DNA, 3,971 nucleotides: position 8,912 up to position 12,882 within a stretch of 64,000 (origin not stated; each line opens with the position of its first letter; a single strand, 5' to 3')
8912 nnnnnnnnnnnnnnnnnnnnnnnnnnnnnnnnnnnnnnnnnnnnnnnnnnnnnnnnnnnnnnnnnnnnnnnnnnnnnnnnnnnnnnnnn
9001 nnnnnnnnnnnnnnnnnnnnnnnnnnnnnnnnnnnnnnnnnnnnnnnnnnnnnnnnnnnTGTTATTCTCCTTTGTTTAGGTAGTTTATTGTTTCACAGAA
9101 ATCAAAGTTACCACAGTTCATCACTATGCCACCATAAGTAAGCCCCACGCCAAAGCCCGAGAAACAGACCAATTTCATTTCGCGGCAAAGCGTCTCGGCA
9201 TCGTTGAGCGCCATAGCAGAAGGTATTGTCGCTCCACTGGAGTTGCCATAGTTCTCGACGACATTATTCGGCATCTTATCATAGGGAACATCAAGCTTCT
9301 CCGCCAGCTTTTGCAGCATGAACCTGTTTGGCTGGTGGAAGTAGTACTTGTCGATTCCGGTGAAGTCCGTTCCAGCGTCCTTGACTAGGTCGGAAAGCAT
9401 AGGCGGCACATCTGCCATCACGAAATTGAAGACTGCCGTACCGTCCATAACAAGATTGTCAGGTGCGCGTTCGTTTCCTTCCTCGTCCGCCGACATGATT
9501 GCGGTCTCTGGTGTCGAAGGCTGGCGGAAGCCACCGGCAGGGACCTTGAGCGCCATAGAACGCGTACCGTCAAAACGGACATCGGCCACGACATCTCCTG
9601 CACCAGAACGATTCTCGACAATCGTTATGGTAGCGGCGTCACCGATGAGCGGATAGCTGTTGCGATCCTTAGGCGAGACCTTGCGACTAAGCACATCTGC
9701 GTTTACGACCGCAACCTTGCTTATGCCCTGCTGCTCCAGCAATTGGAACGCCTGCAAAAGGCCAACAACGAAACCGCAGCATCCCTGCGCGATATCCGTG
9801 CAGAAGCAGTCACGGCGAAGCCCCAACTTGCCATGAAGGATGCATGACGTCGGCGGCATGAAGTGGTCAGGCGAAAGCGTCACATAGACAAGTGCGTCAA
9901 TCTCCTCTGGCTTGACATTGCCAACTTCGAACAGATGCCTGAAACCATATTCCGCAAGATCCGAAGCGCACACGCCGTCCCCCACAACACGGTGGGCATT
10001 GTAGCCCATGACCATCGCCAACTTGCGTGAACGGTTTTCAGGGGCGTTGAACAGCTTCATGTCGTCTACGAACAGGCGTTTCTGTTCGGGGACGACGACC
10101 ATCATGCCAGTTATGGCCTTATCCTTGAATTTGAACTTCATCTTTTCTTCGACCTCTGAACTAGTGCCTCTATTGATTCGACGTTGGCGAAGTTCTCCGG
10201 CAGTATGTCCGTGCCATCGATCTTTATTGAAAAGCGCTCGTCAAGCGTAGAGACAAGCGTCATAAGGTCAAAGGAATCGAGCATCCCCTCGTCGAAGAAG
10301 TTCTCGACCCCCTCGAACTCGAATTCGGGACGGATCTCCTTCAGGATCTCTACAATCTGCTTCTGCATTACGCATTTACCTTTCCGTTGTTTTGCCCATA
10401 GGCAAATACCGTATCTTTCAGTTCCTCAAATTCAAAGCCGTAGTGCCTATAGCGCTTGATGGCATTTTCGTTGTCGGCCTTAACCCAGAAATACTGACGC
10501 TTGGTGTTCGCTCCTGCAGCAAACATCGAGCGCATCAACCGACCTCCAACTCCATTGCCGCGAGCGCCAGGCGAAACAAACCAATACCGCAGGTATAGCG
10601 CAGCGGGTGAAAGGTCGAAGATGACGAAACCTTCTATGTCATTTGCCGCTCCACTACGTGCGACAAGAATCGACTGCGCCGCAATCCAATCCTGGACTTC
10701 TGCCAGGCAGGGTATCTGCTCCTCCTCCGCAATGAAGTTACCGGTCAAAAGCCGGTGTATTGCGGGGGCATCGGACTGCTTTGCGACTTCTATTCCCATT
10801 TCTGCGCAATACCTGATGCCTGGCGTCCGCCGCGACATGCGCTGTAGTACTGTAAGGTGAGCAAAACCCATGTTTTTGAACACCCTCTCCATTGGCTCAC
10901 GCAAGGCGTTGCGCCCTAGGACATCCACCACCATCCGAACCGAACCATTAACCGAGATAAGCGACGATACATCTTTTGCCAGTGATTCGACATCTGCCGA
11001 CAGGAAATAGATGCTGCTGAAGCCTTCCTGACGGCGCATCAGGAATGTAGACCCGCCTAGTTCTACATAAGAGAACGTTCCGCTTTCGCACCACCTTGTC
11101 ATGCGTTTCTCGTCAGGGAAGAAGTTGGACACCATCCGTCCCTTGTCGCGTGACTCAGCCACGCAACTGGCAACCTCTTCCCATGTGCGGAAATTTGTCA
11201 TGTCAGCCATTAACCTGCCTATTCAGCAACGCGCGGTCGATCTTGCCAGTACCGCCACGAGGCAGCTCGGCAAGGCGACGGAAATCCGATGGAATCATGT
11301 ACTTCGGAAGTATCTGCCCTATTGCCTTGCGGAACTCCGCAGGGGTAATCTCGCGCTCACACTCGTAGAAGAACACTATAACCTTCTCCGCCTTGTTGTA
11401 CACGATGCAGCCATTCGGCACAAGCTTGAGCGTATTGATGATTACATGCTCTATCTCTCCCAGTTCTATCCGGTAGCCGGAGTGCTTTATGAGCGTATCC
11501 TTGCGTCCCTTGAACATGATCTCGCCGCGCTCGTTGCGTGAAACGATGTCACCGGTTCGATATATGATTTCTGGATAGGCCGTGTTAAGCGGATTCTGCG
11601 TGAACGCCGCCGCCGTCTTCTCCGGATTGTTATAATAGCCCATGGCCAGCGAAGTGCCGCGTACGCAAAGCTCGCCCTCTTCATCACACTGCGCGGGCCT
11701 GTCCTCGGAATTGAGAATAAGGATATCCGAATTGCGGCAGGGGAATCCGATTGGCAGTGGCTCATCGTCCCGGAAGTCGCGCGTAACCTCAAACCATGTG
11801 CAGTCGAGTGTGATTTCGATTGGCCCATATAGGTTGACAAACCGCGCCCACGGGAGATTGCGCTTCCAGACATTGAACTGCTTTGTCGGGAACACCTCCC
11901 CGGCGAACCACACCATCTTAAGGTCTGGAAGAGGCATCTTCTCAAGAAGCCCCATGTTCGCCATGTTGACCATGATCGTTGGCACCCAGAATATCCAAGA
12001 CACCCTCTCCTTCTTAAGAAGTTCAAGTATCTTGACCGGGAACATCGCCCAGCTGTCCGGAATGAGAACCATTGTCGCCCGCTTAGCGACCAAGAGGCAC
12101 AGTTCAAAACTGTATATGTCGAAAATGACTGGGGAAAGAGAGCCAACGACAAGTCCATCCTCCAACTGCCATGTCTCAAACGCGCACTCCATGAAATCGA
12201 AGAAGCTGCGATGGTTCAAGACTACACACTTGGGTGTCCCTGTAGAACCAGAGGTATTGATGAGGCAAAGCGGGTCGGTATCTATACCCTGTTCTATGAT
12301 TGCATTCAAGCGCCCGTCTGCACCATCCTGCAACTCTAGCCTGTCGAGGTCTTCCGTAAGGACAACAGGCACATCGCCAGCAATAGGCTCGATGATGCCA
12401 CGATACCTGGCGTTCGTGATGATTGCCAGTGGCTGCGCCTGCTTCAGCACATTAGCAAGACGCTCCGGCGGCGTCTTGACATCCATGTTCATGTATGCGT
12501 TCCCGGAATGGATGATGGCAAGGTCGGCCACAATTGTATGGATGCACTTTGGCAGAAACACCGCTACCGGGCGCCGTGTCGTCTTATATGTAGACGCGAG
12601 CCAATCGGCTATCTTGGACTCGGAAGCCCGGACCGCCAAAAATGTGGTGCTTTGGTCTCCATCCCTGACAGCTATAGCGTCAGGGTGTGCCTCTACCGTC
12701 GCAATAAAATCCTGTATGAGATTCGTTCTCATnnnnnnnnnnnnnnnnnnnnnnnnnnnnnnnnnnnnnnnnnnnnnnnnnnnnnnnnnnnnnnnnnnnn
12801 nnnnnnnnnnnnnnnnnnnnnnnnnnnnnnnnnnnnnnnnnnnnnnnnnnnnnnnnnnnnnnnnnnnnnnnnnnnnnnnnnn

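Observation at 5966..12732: Acyl-chain synthesis module (AMP-ligase, 3 ACPs, 2 KAS III, 2 SDRs, GNAT) embedded in a glycan locus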

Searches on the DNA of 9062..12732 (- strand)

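Call 68: search_dna_similar(query=window:9062-12732:-, collection=ecoli_genomes, mode=distant, max_evalue=0.00001, max_rows=20)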
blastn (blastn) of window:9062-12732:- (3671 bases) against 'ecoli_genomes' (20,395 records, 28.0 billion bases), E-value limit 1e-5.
No match.

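Call 69: search_dna_similar(query=L013:8451-12100:+, collection=ecoli_genomes, mode=distant, max_evalue=0.001, max_rows=20)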
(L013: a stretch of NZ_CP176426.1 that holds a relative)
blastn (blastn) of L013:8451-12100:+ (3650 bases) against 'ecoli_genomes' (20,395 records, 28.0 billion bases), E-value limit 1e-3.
No match.

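Call 70: search_dna_similar(query=L009:8469-12101:+, collection=ecoli_genomes, mode=distant, max_evalue=0.001, max_rows=20)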
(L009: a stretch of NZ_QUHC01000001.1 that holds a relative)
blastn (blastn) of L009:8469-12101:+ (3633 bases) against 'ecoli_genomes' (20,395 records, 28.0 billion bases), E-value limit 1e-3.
No match.

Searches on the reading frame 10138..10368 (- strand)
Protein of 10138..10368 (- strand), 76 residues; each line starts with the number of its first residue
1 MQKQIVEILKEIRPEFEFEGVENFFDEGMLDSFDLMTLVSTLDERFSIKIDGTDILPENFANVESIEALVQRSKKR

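Call 3: search_protein_families(library=pfam, proteins=[window:10138-10368:-], max_evalue=0.01)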
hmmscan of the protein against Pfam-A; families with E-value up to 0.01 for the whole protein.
window:10138-10368:- (76 aa): 1 family
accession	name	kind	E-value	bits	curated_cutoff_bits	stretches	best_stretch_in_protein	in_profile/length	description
PF00550.31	PP-binding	-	8.7e-07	29.6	20.8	1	14-69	14-66/67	Phosphopantetheine attachment site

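Call 8: search_protein_families(library=ncbifam, proteins=[window:10138-10368:-], max_evalue=0.001)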
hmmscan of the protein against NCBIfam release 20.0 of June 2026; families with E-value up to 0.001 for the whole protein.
window:10138-10368:- (76 aa): 4 families
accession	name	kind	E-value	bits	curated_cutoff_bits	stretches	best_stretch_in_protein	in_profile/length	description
NF058660.1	cispen_ACP_AmcB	equivalog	8.6e-08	32.3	80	1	20-74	25-79/80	cispentacin biosynthesis acyl carrier protein AmcB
NF003464.0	PRK05087.1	equivalog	1.2e-07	31.6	68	1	1-70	3-74/78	D-alanine--poly(phosphoribitol) ligase subunit DltC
NF052616.1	ACP_for_OlsHI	equivalog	0.00046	20.5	130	1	26-75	33-82/83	ornithine lipid biosynthesis acyl carrier protein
TIGR01688.1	dltC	equivalog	0.00096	19.2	52.35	0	23-54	24-55/73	D-alanine--poly(phosphoribitol) ligase subunit 2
